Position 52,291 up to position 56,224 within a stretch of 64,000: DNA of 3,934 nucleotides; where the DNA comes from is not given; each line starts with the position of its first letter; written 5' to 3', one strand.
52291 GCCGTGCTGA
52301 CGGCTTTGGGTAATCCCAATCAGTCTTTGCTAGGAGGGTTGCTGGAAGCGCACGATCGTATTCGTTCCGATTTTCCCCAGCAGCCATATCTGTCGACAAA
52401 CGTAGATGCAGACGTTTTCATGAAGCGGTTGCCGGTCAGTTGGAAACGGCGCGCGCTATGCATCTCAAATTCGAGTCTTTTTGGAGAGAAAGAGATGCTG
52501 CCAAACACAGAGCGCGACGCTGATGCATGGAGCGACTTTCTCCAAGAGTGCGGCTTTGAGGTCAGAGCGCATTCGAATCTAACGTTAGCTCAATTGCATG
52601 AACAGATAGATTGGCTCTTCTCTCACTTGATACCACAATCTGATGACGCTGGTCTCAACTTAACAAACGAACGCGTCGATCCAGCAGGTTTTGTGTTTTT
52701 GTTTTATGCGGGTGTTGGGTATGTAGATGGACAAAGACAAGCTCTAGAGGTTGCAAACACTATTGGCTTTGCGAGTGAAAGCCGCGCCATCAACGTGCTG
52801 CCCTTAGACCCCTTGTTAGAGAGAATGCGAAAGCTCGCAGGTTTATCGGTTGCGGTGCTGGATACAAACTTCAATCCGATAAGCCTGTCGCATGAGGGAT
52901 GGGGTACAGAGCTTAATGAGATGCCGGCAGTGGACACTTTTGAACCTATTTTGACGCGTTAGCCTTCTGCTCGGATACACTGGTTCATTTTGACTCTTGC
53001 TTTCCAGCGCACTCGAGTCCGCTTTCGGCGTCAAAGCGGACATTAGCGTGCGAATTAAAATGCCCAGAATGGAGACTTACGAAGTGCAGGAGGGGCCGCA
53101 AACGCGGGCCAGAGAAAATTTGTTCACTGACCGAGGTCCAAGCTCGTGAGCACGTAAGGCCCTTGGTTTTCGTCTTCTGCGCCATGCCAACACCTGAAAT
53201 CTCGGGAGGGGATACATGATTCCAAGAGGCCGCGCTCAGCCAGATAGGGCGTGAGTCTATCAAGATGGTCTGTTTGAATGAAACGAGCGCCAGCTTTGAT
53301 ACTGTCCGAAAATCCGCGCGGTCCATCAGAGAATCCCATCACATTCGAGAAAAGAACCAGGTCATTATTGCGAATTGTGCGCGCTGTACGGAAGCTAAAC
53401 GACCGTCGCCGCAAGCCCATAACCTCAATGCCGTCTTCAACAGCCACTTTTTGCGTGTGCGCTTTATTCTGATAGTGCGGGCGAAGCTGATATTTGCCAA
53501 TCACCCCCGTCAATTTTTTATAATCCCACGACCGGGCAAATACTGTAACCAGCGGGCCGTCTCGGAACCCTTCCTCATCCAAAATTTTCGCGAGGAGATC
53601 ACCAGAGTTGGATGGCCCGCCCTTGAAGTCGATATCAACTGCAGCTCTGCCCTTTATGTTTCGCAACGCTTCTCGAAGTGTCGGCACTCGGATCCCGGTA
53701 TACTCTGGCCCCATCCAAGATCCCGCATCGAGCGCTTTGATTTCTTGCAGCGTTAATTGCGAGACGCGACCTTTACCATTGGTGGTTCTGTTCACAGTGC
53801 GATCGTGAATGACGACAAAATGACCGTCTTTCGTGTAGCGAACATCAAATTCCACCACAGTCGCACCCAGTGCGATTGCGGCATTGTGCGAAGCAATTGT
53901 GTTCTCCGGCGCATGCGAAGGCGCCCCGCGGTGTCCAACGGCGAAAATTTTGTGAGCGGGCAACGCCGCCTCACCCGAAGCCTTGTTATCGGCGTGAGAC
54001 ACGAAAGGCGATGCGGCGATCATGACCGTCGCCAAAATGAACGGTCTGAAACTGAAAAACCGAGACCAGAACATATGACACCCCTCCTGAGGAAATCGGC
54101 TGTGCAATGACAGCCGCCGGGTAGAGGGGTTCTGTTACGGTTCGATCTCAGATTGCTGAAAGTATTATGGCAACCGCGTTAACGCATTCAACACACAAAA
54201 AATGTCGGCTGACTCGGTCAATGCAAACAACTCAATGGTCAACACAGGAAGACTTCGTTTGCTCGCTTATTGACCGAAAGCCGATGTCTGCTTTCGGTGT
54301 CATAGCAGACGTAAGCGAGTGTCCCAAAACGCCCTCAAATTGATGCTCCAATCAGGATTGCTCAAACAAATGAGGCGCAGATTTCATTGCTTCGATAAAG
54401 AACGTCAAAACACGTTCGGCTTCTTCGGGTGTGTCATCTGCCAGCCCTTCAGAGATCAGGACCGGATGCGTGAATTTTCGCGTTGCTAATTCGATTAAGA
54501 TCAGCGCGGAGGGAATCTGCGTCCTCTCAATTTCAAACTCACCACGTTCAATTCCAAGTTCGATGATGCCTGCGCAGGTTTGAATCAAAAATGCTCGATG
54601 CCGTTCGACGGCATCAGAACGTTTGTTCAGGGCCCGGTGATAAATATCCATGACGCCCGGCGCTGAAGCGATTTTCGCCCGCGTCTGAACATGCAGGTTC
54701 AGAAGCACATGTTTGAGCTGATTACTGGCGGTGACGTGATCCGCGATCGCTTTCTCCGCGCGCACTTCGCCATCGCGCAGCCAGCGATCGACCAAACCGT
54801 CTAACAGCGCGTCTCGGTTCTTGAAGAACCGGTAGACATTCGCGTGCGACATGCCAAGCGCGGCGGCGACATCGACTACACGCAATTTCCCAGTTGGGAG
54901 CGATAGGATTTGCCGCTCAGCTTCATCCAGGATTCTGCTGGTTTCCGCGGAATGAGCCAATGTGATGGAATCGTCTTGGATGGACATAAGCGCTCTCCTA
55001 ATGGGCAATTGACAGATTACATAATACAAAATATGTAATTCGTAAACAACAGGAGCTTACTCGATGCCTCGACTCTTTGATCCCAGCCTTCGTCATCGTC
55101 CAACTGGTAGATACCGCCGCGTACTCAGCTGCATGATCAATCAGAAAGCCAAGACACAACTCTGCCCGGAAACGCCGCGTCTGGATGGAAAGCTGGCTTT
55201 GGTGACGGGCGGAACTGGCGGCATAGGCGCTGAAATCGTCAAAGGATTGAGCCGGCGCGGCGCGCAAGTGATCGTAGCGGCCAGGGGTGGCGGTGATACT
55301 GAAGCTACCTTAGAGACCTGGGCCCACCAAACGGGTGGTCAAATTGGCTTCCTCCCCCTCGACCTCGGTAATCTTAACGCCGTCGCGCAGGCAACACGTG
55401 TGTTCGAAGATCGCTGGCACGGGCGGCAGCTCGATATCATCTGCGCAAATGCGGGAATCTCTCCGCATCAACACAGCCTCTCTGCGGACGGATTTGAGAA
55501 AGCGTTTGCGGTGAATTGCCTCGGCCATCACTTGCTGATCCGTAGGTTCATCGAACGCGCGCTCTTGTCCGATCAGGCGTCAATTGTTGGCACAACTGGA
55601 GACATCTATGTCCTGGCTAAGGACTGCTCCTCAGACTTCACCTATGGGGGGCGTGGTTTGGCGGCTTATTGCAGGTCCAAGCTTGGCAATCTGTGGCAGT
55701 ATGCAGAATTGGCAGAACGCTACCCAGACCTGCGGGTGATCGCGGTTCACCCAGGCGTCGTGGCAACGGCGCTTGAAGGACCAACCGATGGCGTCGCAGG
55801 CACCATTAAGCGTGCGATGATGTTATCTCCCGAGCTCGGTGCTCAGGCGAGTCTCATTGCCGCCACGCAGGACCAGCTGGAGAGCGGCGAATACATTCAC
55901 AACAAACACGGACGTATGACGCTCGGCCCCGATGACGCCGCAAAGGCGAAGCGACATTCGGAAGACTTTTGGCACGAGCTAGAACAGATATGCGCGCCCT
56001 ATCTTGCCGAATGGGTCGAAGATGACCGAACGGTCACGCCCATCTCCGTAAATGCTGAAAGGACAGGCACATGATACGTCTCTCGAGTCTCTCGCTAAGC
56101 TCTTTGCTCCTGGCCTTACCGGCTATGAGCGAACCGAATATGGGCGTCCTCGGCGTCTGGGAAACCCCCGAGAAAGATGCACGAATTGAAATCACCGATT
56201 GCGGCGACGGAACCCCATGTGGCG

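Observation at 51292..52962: Membrane-spanning TIR protein with an apparently circularly permuted, catalytically dead caspase-like ectodomain: candidate single-gene immune sensor/effector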

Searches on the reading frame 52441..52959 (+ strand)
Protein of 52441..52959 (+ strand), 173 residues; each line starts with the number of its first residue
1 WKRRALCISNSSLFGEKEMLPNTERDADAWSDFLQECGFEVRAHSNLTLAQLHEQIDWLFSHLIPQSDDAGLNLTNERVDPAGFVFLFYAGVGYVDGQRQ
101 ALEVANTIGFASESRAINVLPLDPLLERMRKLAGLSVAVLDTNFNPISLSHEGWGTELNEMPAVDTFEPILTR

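Call 10: search_protein_families(library=pfam, proteins=[window:52441-52959:+], max_evalue=10)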
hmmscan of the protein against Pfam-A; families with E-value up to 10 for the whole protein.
seq(173 aa): 1 family
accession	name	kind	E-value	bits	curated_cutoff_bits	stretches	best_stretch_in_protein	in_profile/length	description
PF00656.27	Peptidase_C14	-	4.7e-09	36.7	21.4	1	2-95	1-83/233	Caspase domain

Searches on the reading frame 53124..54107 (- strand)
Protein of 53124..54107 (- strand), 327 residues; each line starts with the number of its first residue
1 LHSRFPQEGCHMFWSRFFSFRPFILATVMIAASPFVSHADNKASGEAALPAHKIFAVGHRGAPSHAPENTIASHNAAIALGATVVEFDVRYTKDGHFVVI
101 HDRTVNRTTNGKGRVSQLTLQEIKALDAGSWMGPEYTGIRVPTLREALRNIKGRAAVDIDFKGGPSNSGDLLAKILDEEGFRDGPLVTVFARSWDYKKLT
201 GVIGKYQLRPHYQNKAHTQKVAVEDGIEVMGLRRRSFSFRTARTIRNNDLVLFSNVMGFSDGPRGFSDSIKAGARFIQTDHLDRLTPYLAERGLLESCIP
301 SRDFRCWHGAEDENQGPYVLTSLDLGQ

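Call 60: search_protein_families(library=pfam, proteins=[window:53124-54107:-], max_evalue=0.0001)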
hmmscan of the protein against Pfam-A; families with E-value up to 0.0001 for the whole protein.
window:53124-54107:- (327 aa): 1 family
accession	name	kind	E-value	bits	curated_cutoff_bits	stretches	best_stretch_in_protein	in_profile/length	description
PF03009.23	GDPD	-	9.2e-31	108.2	23.6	1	59-155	1-100/244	Glycerophosphoryl diester phosphodiesterase family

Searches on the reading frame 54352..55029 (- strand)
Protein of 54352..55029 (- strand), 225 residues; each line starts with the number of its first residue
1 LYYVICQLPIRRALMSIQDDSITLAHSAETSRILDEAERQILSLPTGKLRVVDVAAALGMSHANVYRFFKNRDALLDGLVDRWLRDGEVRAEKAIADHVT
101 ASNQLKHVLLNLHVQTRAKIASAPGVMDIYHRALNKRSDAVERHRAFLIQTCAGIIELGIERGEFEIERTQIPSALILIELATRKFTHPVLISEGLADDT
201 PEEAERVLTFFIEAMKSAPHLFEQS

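Call 60: search_protein_families(library=pfam, proteins=[window:54352-55029:-], max_evalue=0.0001)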
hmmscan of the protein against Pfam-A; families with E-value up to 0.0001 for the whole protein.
window:54352-55029:- (225 aa): 2 families
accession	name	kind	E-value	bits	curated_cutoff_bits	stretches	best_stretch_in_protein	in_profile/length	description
PF17935.6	TetR_C_27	-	1.2e-14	54.7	26.1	1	101-207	1-105/106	Tetracyclin repressor-like, C-terminal domain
PF00440.29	TetR_N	-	1.1e-05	25.6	24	1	33-77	1-45/47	Bacterial regulatory proteins, tetR family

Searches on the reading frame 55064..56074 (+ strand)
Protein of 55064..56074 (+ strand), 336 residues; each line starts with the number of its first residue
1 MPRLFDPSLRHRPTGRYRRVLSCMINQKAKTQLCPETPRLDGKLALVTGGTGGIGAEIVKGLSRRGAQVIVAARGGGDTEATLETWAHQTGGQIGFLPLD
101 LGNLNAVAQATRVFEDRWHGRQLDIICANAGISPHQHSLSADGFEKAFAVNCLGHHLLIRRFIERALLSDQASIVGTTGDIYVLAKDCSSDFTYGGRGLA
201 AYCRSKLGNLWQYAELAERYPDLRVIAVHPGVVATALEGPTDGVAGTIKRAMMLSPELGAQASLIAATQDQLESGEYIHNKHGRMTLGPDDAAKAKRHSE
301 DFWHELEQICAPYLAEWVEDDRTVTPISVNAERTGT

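Call 60: search_protein_families(library=pfam, proteins=[window:55064-56074:+], max_evalue=0.0001)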
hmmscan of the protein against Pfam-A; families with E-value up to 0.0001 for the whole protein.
window:55064-56074:+ (336 aa): 3 families
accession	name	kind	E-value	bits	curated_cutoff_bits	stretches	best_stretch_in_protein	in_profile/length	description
PF00106.31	adh_short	-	2.1e-23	83.3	26.6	1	43-239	1-188/195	short chain dehydrogenase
PF13561.12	adh_short_C2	-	2.6e-18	66.9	27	1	52-243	6-186/236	Enoyl-(Acyl carrier protein) reductase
PF08659.16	KR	-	1.3e-07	32.2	22.6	1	46-164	4-125/180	KR domain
